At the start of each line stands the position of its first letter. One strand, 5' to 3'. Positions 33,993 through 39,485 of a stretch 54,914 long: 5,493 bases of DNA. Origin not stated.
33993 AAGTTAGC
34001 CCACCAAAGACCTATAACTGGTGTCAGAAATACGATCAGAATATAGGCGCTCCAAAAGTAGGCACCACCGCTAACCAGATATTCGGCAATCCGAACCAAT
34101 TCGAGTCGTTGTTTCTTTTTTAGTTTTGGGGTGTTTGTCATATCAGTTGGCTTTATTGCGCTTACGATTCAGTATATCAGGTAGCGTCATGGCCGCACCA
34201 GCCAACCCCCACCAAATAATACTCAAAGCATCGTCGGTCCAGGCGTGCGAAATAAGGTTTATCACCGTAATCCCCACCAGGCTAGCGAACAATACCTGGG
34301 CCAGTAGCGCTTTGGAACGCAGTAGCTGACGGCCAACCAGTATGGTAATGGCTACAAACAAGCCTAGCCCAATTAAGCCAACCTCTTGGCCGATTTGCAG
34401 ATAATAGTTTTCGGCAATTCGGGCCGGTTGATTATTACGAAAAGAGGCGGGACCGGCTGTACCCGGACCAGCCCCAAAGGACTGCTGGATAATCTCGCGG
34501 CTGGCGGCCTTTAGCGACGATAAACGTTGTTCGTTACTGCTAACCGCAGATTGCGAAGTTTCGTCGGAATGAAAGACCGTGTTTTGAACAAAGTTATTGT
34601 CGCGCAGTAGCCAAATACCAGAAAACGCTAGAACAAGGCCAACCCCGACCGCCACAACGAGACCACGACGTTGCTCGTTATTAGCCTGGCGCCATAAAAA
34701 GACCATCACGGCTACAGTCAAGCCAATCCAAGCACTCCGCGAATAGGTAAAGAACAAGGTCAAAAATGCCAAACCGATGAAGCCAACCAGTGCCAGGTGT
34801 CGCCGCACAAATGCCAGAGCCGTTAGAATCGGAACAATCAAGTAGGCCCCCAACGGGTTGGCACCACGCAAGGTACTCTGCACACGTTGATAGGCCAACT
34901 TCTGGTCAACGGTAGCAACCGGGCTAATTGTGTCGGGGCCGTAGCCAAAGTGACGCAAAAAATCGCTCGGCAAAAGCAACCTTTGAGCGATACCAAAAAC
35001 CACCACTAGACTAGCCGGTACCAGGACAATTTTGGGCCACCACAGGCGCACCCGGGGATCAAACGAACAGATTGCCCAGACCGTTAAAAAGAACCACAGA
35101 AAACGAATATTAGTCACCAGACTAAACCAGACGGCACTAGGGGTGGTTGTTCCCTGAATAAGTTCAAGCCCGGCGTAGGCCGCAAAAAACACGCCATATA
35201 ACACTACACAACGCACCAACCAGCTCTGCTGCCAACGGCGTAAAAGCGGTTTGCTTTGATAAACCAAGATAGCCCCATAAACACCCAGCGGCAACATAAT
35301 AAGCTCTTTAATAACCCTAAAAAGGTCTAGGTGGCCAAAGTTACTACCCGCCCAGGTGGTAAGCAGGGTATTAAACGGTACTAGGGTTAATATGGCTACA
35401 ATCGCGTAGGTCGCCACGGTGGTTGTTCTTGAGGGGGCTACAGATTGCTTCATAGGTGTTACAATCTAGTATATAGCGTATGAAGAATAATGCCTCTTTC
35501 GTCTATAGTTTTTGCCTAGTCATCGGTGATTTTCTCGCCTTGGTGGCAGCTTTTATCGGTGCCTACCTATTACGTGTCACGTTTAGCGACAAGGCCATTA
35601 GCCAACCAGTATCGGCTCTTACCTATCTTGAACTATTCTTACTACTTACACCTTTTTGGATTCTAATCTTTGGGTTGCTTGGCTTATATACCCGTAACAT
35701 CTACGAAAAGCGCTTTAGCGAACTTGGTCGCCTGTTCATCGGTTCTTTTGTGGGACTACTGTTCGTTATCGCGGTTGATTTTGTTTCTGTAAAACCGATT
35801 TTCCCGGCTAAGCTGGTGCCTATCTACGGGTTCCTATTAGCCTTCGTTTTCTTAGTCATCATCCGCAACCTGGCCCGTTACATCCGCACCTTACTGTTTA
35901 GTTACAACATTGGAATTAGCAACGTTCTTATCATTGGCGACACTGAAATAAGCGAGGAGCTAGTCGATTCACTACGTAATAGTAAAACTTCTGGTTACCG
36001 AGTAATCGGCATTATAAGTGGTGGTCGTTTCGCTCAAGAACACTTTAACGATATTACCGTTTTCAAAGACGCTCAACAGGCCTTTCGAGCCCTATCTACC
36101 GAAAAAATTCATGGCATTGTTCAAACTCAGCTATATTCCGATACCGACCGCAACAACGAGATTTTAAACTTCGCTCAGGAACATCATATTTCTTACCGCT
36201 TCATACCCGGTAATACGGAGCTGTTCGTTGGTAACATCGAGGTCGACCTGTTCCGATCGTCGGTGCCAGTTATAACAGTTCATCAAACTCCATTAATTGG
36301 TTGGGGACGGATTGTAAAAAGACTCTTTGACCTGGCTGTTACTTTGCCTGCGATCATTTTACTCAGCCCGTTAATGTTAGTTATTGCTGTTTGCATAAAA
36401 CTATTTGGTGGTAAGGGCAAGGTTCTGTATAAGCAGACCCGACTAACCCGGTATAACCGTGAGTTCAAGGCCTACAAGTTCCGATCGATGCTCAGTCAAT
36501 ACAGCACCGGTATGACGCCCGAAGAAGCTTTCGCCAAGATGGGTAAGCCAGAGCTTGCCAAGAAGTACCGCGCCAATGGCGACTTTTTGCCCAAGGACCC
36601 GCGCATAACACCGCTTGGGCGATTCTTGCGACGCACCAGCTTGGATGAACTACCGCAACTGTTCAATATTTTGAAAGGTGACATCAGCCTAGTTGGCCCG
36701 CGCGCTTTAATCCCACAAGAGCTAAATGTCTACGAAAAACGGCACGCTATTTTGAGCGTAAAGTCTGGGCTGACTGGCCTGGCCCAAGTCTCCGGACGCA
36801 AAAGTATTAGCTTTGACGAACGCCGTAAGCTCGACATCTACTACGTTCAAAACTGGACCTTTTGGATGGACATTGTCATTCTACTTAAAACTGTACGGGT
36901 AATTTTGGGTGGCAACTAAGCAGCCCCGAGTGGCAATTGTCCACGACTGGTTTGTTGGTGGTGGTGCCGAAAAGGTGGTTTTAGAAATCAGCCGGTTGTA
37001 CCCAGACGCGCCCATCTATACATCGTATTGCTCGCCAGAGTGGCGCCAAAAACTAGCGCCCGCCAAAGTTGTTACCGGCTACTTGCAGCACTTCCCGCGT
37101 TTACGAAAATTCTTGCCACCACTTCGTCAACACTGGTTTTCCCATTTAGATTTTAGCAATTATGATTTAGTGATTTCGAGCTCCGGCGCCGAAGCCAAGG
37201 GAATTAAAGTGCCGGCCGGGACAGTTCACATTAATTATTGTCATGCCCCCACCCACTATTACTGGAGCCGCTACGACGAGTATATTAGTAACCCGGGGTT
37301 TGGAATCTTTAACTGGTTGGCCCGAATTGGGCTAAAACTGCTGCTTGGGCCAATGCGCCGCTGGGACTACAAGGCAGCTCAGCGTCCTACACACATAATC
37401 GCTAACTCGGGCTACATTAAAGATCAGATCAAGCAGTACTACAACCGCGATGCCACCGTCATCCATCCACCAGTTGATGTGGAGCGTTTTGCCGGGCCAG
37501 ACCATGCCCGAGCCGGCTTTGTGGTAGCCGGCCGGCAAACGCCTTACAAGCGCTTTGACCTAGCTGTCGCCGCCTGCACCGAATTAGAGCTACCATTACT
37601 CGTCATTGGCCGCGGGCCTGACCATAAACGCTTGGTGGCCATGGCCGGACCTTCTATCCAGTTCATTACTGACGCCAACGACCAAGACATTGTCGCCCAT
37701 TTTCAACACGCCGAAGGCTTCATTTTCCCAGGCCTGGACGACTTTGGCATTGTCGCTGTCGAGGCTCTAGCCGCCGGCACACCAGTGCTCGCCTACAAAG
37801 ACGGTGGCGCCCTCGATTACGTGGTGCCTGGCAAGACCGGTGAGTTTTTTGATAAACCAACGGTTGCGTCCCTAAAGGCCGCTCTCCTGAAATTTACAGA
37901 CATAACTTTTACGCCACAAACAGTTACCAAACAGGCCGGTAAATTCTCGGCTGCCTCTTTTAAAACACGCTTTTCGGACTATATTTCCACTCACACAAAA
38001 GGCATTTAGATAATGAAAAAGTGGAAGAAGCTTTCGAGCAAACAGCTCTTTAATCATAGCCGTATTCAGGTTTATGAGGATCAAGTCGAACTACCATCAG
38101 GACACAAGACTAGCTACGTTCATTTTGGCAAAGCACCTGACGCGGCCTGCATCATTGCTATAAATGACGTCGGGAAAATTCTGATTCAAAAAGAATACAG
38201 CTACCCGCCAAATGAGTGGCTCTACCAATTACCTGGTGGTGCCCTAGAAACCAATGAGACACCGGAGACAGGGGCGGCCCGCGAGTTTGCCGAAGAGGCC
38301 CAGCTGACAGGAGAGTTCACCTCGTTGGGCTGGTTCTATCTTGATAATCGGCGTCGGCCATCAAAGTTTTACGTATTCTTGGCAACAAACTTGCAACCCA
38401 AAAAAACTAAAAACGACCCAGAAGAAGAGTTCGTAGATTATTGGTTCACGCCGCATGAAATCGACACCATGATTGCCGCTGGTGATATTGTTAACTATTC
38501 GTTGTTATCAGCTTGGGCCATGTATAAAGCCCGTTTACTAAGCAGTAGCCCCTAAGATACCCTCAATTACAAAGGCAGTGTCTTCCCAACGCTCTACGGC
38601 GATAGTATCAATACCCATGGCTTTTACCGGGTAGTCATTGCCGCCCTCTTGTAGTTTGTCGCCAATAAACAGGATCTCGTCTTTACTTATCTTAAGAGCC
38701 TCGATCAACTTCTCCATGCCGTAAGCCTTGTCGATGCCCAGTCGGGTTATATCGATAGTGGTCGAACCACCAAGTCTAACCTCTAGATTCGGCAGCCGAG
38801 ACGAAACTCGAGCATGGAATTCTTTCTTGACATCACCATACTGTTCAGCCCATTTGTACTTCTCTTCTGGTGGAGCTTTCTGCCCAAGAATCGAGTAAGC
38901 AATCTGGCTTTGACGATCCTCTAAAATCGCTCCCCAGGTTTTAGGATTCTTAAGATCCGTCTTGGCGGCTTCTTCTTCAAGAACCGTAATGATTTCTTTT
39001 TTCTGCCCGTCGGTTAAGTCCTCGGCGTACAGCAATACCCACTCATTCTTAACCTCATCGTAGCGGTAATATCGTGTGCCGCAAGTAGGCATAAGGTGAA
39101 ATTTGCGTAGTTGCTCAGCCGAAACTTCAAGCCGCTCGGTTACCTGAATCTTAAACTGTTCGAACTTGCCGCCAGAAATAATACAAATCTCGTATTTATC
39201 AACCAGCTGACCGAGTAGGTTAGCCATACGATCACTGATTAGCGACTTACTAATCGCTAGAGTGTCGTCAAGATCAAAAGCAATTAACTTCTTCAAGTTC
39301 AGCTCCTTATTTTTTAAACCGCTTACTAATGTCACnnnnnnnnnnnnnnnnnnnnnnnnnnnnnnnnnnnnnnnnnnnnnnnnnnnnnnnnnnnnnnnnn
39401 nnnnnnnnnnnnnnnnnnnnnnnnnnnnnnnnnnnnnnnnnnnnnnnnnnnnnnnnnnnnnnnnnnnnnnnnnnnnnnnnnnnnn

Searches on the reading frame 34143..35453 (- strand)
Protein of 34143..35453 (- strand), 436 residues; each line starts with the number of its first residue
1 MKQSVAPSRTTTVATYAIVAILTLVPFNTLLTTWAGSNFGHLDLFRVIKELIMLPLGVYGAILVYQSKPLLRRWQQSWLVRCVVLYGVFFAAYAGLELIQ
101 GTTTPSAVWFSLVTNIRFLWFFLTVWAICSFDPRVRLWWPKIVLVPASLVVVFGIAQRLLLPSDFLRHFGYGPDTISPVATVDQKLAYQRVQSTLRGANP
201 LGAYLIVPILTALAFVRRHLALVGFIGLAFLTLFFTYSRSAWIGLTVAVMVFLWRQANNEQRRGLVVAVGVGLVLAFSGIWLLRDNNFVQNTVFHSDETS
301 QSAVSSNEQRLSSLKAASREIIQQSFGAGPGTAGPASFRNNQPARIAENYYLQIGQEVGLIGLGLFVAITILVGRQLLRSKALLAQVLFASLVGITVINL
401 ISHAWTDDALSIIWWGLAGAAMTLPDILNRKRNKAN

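Call 19: search_protein_families(library=pfam, proteins=[window:34143-35453:-], max_evalue=0.001)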
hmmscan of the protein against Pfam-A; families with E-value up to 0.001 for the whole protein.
window:34143-35453:- (436 aa): 1 family
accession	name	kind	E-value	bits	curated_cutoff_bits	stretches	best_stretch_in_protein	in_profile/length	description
PF04932.20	Wzy_C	-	5.3e-15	55.9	31.7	1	227-367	4-149/149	O-Antigen ligase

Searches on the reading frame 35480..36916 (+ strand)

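Call 14: search_protein_families(library=pfam, proteins=[window:35480-36916:+], max_evalue=0.001)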
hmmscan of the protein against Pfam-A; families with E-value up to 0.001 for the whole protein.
window:35480-36916:+ (479 aa): 2 families
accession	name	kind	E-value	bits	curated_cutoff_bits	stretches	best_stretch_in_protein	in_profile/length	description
PF02397.22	Bac_transf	-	9.7e-60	201.6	27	1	280-476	1-178/179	Bacterial sugar transferase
PF13727.12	CoA_binding_3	-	9.5e-12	45.7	25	1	67-243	3-175/175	CoA-binding domain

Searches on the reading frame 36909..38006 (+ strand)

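Call 14: search_protein_families(library=pfam, proteins=[window:36909-38006:+], max_evalue=0.001)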
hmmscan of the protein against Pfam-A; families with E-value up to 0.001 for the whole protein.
window:36909-38006:+ (366 aa): 4 families
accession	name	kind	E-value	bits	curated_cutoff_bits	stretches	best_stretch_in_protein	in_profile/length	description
PF00534.26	Glycos_transf_1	-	2.6e-20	73.1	26.4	1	204-331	18-157/172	Glycosyl transferases group 1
PF13439.12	Glyco_transf_4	-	2.6e-13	50.8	28.5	1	18-193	2-170/170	Glycosyltransferase Family 4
PF13692.12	Glyco_trans_1_4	-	7.3e-13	49.4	27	1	204-328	4-138/142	Glycosyl transferases group 1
PF20706.3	GT4-conflict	-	5.1e-06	26.2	26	1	198-304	194-319/385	Family 4 Glycosyltransferase in conflict systems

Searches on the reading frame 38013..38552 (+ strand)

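Call 14: search_protein_families(library=pfam, proteins=[window:38013-38552:+], max_evalue=0.001)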
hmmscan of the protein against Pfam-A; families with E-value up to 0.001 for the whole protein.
window:38013-38552:+ (180 aa): 1 family
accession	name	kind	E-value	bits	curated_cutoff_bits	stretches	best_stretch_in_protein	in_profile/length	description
PF00293.34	NUDIX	-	2.2e-19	70.2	21.1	1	42-153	3-122/134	NUDIX domain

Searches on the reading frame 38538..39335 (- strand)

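Call 14: search_protein_families(library=pfam, proteins=[window:38538-39335:-], max_evalue=0.001)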
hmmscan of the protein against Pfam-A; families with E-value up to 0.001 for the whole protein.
window:38538-39335:- (265 aa): 3 families
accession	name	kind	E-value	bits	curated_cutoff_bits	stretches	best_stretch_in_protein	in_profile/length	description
PF03332.19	PMM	-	5.9e-12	46.3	22.4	1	37-239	1-196/221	Eukaryotic phosphomannomutase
PF08282.18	Hydrolase_3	-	6.3e-12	46.2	20.9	1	18-227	1-212/255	haloacid dehalogenase-like hydrolase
PF00702.32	Hydrolase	-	8.7e-06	26.7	26.4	1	16-227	2-180/191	haloacid dehalogenase-like hydrolase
